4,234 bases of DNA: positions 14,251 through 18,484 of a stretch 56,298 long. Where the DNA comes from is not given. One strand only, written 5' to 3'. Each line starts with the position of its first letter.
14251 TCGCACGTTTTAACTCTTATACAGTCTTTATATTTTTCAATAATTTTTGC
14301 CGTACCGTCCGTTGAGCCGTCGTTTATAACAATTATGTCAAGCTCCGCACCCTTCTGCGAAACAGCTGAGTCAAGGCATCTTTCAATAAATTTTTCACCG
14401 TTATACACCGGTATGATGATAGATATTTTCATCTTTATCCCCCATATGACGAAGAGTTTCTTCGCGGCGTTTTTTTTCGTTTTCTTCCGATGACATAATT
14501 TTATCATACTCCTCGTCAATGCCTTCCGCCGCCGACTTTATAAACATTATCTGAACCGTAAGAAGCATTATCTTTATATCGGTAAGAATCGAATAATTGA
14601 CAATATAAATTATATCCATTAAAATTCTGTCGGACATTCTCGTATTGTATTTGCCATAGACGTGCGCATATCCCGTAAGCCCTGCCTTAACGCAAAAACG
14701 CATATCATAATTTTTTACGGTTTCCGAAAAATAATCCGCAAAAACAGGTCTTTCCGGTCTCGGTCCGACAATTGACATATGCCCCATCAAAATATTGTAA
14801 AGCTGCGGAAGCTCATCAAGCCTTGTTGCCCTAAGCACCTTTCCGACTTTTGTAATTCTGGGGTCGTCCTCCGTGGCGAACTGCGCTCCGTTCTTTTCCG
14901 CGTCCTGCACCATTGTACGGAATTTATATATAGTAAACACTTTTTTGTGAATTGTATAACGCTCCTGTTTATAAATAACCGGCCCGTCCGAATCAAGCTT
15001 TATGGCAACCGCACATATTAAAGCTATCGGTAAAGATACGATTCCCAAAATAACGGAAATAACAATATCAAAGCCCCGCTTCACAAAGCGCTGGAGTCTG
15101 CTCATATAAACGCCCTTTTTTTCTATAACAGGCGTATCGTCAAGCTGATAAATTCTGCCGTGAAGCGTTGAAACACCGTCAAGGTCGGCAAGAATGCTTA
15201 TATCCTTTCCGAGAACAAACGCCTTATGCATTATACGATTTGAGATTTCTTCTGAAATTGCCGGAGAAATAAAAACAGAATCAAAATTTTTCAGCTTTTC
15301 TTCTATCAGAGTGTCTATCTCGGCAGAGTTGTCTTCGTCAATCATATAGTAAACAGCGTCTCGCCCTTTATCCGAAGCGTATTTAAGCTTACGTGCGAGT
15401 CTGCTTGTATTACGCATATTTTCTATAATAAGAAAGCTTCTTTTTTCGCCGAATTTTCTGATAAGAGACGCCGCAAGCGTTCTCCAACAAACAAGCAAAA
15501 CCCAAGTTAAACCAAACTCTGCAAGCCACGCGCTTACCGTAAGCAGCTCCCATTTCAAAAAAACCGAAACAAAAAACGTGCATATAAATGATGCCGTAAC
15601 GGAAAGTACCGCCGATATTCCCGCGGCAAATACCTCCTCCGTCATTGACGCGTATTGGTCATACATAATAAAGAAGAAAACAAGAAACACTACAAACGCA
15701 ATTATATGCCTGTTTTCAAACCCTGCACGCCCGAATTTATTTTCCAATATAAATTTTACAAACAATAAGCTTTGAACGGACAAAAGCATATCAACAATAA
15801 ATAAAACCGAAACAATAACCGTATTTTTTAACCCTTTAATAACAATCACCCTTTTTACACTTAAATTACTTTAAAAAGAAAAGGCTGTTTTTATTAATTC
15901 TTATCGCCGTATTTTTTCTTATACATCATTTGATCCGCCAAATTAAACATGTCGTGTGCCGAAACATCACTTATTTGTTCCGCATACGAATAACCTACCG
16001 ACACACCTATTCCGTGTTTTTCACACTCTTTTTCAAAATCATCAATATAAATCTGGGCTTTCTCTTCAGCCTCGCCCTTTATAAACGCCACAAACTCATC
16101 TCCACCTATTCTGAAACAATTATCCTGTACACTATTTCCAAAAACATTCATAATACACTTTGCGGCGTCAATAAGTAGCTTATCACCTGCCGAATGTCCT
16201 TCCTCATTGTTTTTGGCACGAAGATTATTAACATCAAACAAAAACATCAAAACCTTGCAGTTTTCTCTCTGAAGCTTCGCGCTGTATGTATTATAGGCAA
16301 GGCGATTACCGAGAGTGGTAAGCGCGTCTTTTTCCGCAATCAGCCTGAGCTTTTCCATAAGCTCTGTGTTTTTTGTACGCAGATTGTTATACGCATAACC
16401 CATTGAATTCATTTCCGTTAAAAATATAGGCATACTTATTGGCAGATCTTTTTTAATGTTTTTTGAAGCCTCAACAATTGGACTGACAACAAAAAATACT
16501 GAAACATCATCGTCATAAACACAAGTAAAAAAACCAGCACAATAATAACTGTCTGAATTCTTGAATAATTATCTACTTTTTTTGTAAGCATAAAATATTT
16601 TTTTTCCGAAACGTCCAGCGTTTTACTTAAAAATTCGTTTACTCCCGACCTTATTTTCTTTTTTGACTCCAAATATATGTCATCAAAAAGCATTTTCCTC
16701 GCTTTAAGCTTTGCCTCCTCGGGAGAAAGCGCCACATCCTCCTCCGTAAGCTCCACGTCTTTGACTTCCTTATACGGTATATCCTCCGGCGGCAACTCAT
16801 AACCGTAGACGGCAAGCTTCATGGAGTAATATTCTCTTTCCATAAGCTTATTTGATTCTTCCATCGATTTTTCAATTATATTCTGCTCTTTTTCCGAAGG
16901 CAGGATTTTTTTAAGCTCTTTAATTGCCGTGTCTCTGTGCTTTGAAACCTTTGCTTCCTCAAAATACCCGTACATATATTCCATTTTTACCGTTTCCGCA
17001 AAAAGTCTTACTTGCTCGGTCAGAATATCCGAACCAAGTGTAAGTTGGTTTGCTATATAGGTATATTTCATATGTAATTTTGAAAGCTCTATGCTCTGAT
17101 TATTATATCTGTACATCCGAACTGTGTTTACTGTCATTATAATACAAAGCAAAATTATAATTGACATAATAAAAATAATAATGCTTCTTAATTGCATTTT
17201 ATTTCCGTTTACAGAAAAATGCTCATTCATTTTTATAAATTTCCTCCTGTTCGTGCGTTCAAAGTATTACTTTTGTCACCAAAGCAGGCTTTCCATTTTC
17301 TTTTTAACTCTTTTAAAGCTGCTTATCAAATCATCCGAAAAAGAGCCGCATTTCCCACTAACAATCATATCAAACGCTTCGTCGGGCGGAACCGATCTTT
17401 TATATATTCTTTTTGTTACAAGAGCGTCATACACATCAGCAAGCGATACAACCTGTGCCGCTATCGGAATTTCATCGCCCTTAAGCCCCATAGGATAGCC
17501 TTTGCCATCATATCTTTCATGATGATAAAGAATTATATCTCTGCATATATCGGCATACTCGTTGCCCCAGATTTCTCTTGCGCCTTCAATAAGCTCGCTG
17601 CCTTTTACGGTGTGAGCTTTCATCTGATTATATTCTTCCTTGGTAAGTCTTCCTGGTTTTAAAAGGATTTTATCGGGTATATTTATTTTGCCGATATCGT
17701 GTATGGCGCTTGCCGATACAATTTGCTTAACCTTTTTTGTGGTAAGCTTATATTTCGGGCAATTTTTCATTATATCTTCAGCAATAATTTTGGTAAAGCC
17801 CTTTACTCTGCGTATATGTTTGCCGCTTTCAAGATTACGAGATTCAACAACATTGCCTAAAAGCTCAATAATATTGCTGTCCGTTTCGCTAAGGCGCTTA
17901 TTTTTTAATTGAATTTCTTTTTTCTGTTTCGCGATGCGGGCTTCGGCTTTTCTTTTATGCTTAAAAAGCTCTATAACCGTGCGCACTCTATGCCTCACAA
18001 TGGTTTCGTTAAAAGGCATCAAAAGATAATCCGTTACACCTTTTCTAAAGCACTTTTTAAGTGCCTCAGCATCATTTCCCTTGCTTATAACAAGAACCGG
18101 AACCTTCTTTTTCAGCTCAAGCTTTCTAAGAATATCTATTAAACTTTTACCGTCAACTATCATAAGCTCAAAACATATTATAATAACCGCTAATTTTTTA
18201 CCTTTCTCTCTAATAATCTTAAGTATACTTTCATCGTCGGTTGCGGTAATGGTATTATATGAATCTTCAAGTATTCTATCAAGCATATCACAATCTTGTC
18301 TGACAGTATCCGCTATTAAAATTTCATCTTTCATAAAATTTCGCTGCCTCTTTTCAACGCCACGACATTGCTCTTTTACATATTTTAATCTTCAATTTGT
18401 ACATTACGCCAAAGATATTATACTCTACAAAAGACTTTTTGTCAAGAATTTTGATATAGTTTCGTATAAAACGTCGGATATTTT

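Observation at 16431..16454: Sensor diguanylate cyclase is split exactly at an A_AAA_AAG (dnaX-type) -1 slippery heptamer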

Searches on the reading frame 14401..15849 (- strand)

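Call 4: search_protein_families(library=pfam, proteins=[window:14401-15849:-], max_evalue=0.01)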
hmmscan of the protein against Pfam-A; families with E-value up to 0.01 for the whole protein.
window:14401-15849:- (482 aa): 2 families
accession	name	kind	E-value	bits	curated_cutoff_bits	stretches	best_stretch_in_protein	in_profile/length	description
PF02397.22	Bac_transf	-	2.3e-64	216.7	27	1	257-436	1-178/179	Bacterial sugar transferase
PF13727.12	CoA_binding_3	-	0.0059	17.1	25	1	68-174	8-115/175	CoA-binding domain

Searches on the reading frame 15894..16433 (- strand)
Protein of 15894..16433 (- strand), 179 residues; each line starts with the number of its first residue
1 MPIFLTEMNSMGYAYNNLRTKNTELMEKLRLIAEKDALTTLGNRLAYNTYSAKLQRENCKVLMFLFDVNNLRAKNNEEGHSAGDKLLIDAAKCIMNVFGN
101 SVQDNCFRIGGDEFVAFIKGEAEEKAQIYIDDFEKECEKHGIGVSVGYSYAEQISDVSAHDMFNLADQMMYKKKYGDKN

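Call 4: search_protein_families(library=pfam, proteins=[window:15894-16433:-], max_evalue=0.01)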
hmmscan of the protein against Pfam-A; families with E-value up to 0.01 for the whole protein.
window:15894-16433:- (179 aa): 1 family
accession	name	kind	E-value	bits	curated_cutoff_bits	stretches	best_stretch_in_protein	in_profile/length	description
PF00990.26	GGDEF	-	1.9e-17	64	23.8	1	34-177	2-158/161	Diguanylate cyclase, GGDEF domain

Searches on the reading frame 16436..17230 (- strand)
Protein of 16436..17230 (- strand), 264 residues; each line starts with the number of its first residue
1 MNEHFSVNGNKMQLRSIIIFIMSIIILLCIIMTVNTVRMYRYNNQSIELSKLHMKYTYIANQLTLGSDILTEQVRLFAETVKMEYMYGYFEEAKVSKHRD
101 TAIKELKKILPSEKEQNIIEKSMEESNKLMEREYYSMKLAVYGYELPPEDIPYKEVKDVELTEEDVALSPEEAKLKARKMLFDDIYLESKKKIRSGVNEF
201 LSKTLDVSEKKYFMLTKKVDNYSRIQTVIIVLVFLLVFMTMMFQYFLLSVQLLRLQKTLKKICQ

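Call 4: search_protein_families(library=pfam, proteins=[window:16436-17230:-], max_evalue=0.01)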
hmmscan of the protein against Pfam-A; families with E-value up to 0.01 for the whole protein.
window:16436-17230:- (264 aa): 1 family
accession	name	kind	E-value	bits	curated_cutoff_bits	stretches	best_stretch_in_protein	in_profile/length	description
PF13789.11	DUF4181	-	0.0075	17.2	25.4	0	198-244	6-55/108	Domain of unknown function (DUF4181)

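Call 9: find_encoding_contigs(protein=window:16436-17230:-, flank=3000, max_places=10)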
Protein window:16436-17230:- (264 aa): no gene with exactly this product is on record in the collection.
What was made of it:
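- Tried and rejected: An exact-protein look-up of the 264-aa ORF found nothing on record (call 9).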

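Call 36: list_cluster_members(proteins=[window:16436-17230:-, window:15894-16433:-])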
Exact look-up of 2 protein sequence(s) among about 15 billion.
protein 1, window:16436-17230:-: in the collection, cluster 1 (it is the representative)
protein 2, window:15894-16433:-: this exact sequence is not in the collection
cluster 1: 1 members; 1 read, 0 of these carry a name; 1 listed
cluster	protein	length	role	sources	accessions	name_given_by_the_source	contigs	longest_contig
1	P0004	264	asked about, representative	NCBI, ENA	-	-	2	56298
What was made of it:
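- The '2 contigs' listed for the 264-aa ORF are one NCBI and one ENA record, most likely the same record mirrored (call 36). The 179-aa product is not present as a called protein in the 15-billion-sequence collection (call 36).
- Tried and rejected: The cluster look-up showed only the window's own protein, held by NCBI and ENA (call 36).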

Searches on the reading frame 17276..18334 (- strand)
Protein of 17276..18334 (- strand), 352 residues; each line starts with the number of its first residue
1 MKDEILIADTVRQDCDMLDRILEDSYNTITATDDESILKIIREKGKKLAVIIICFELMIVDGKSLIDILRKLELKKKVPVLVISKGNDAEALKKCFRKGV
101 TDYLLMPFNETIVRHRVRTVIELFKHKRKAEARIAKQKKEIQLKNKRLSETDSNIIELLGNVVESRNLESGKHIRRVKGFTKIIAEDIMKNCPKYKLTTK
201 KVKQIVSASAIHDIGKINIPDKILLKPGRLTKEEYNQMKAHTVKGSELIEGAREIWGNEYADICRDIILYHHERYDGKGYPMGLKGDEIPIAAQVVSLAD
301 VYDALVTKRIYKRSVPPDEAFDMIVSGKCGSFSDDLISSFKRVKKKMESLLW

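Call 4: search_protein_families(library=pfam, proteins=[window:17276-18334:-], max_evalue=0.01)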
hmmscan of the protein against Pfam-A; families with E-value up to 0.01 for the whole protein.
window:17276-18334:- (352 aa): 3 families
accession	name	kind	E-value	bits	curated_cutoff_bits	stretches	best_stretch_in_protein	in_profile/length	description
PF13487.12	HD_5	-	5.7e-29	101.5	27.2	1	162-326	6-160/170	HD domain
PF01966.28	HD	-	3.7e-17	63.1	22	1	172-304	3-115/116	HD domain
PF00072.30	Response_reg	-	1.4e-07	32.1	30.2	1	5-117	1-110/111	Response regulator receiver domain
